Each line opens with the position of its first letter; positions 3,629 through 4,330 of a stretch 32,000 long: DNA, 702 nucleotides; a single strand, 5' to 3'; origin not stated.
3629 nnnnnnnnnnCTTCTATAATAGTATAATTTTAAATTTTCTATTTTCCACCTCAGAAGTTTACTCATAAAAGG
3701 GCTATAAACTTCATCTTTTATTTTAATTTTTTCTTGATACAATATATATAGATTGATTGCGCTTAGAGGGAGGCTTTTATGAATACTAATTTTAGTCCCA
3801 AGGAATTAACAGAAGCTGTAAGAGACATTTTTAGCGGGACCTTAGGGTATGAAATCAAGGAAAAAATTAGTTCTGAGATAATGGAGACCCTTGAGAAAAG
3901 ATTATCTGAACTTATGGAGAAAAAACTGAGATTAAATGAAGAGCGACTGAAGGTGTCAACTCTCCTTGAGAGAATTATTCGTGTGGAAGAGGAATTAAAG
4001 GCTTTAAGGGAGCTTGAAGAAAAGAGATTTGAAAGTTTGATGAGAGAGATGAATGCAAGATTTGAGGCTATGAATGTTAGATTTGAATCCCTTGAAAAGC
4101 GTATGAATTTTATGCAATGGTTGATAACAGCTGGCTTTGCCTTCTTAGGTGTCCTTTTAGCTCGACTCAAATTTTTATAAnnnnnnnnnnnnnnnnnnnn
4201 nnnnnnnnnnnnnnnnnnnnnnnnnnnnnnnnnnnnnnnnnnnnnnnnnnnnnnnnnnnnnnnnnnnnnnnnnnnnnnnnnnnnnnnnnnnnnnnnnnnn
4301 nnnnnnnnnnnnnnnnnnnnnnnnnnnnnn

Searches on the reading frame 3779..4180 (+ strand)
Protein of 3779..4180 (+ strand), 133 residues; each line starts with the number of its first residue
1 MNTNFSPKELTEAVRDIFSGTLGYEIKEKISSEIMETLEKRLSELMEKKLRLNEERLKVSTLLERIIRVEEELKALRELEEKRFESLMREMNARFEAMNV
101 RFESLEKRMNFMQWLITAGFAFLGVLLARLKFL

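Call 4: search_protein_families(library=pfam, proteins=[window:3779-4180:+], max_evalue=10)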
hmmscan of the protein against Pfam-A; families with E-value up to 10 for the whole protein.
window:3779-4180:+ (133 aa): 16 families
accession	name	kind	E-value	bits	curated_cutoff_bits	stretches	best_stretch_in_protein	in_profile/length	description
PF14932.11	HAUS-augmin3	-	0.00038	20.5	29.4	1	28-108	69-155/260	HAUS augmin-like complex subunit 3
PF07195.17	FliD_C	-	0.0042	17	25.4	1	9-103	149-232/236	Flagellar hook-associated protein 2 C-terminus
PF02637.23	GatB_Yqey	-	0.011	16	27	1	3-88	38-124/148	GatB domain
PF02601.20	Exonuc_VII_L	-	0.012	15.5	35.9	1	34-112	191-269/315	Exonuclease VII, large subunit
PF01763.21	Herpes_UL6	-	0.012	14.6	27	1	24-105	355-431/562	Herpesvirus UL6 like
PF06825.17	HSBP1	-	0.037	14.3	28.6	1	81-110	15-44/51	Heat shock factor binding protein 1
PF23921.1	DUF7260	-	0.18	11.6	27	1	26-105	109-189/242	Domain of unknown function (DUF7260)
PF16740.10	SKA2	-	0.2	11.9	30.1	1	35-80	18-61/110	Spindle and kinetochore-associated protein 2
PF11471.13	Sugarporin_N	-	0.26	12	25.7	1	37-58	1-21/31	Maltoporin periplasmic N-terminal extension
PF03961.19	FapA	-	0.28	11.2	31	1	17-111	130-228/272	Flagellar Assembly Protein A beta solenoid domain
PF23191.1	WH_MCM3_C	-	0.3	11.7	27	1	29-92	2-62/77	MCM3-like, winged helix domain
PF03981.17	Ubiq_cyt_C_chap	-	1.4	9.5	21.5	1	68-113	26-71/140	Ubiquinol-cytochrome C chaperone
PF23020.1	PEX14-like_2nd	-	2.7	8.7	23.2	0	61-106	72-117/120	Peroxisomal membrane protein PEX14-like, central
PF11690.13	DUF3287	-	2.7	8.3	27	1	45-77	57-89/121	Protein of unknown function (DUF3287)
PF04678.18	MCU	-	4.9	7.7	30.8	0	57-132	37-112/177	Mitochondrial calcium uniporter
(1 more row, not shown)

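Call 5: search_protein_families(library=ncbifam, proteins=[window:3779-4180:+], max_evalue=10)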
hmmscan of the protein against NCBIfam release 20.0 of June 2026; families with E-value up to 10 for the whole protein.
window:3779-4180:+ (133 aa): 14 families
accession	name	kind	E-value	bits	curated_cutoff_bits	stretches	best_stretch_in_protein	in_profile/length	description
TIGR04211.1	SH3_and_anchor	equivalog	8.5e-06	25.5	65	1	35-130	89-183/198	TIGR04211 family SH3 domain-containing protein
NF053602.1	Phr_regulator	exception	0.0024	17.5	320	1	14-95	107-182/191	heat shock transcription regulator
NF041034.1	Rad50_Sulf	equivalog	0.0036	15.2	1000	1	26-110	585-673/872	DNA double-strand break repair ATPase Rad50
NF040882.1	cfpA_ASD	equivalog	0.0038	16.1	500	1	18-100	220-304/605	cytoplasmic filament protein CfpA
NF045487.1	ASRP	equivalog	0.0085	14.7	300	1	31-112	192-275/593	archaea-specific SMC-related protein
NF053868.1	DS1_1_antiphage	equivalog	0.015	14.3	330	1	12-76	233-297/369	nucleoid-associated anti-phage protein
NF043021.1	T4SS_AnkF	equivalog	0.015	13.5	1000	1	5-131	231-357/917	Dot/Icm T4SS effector AnkF/LegA14/Ceg31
NF042955.1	Ppl_antiphage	equivalog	0.019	12.9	1000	1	12-115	536-634/882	anti-phage protein Ppl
NF040952.1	Arch_mtprotase_TldD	equivalog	0.058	12.1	635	1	12-107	45-138/443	zinc metalloprotease TldD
NF045780.1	TrlF_fam_ATP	equivalog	0.084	11.5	350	1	27-111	612-698/944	TrlF family AAA-like ATPase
NF037953.1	frad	subfamily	0.2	10.5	400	1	22-86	184-241/304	septal junction protein FraD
TIGR00237.1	xseA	equivalog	0.49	9.5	180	1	34-112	264-342/389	exodeoxyribonuclease VII large subunit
NF048001.1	GTP_morpho_1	equivalog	0.8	9.5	50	2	79-110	10-41/70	GTA head formation protein, RCAP_rcc01685 family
NF006993.0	PRK09458.1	equivalog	8.3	6.9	90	1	22-69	24-67/75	envelope stress response membrane protein PspB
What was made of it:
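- On Borrelia Bdr family: Absent from the complete 14-hit list for the short paralog and from the 25 best hits for the long protein (call 5).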

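Call 54: search_protein_families(library=padloc, proteins=[window:3779-4177:+], max_evalue=0.01)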
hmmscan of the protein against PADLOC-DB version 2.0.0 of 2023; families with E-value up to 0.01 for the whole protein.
window:3779-4177:+ (133 aa): 1 family
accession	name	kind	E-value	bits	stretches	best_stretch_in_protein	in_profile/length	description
PDLC03859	LmuB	-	0.0038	14.5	1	25-109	346-431/611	-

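Call 55: search_protein_families(library=phrogs, proteins=[window:3779-4177:+], max_evalue=0.01)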
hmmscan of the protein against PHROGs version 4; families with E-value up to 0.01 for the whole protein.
window:3779-4177:+ (133 aa): 2 families
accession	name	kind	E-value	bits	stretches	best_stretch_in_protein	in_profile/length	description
phrog_2600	-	unknown function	0.0011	19.9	1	25-111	84-170/236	-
phrog_15519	-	unknown function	0.0024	18.7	0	4-59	58-113/146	-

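Call 60: search_solved_structures(query=A3, max_evalue=10, show_alignments=3)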
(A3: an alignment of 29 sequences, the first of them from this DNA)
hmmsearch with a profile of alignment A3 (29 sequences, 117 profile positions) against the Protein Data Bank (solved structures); distinct sequences matched with E-value up to 10: 79 (the best 60 are shown).
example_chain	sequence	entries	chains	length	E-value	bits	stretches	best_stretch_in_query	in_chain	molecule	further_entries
4w8n_B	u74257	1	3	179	0.083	15.9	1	64-103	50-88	Hemagglutinin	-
3ku3_B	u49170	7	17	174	0.18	14.8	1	64-102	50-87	Hemagglutinin HA2 chain | Hemagglutinin HA2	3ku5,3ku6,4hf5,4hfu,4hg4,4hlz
3qqb_B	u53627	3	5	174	0.18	14.8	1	64-102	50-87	Hemagglutinin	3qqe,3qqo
4yy0_B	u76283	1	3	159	0.18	14.8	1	63-100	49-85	HA2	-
4yy9_B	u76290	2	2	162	0.19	14.8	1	63-100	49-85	HA2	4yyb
4yy1_B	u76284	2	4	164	0.2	14.7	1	63-100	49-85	HA2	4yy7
4yya_B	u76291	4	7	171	0.21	14.6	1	63-100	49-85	HA2 | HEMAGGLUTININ HA2 CHAIN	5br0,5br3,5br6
4xkd_B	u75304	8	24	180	0.23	14.5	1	63-100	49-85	Hemagglutinin HA2 chain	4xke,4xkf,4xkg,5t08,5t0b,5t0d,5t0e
4wst_B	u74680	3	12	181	0.24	14.5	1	63-100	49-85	Hemagglutinin HA2 chain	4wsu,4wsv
5a3i_F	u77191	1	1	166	0.25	14.4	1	64-102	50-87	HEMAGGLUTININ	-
7l0l_B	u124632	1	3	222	0.25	14.4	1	64-102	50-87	Hemagglutinin HA2 chain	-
1jsm_B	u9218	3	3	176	0.25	14.4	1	63-102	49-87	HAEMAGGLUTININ (HA2 CHAIN)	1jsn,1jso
8xg1_A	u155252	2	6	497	0.31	14.1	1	64-102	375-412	Hemagglutinin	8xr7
8xrb_A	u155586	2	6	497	0.32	14.1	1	64-102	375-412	Hemagglutinin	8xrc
8xr8_A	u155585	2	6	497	0.32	14.1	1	64-102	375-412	Hemagglutinin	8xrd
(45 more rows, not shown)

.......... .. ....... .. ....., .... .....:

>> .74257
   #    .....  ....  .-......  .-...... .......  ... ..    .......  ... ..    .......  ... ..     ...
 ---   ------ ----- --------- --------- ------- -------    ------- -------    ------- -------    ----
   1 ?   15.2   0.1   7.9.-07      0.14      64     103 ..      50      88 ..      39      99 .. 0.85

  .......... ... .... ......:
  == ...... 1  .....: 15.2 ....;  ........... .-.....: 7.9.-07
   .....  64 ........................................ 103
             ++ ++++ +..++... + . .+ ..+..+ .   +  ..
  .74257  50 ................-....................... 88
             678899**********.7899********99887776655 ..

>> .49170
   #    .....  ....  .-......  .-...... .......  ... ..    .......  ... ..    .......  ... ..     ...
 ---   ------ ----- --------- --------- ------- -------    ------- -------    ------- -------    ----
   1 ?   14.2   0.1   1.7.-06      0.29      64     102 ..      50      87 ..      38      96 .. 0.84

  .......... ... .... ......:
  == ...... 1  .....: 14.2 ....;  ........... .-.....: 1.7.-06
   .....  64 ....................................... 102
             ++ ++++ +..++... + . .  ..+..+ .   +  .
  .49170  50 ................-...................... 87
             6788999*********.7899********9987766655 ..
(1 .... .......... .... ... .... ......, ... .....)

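Call 67: search_protein_representatives(protein=window:3779-4177:+)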
Query: 133 residues. Proteins with E-value up to 0.001 (for the whole library): 566; up to 1e-10: 87; up to 1e-30: 1. The best 150 are listed.
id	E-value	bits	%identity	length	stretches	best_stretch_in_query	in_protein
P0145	4.4e-31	123.7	94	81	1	46-133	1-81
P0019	2.7e-28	114.7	60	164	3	80-129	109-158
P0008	8.0e-27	110.0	54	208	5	82-128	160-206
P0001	1.7e-25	105.7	56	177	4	82-132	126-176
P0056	6.6e-25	103.8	49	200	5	74-131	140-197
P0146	5.9e-23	97.5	71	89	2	83-126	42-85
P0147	1.3e-22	96.5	45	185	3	26-110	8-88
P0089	4.1e-22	94.8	53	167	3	31-97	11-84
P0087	1.2e-21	93.3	49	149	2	71-128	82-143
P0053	9.2e-21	90.5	51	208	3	79-133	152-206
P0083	2.8e-20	88.9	51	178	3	29-110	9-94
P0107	2.7e-19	85.7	53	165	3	71-133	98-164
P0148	4.5e-19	85.0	54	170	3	30-110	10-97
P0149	5.2e-19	84.8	58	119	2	31-110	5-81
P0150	1.5e-18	83.3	50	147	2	72-133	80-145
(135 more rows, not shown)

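Call 72: find_encoding_contigs(protein=window:3779-4180:+, flank=1000, max_places=5)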
Protein window:3779-4180:+ (133 aa): no gene with exactly this product is on record in the collection.
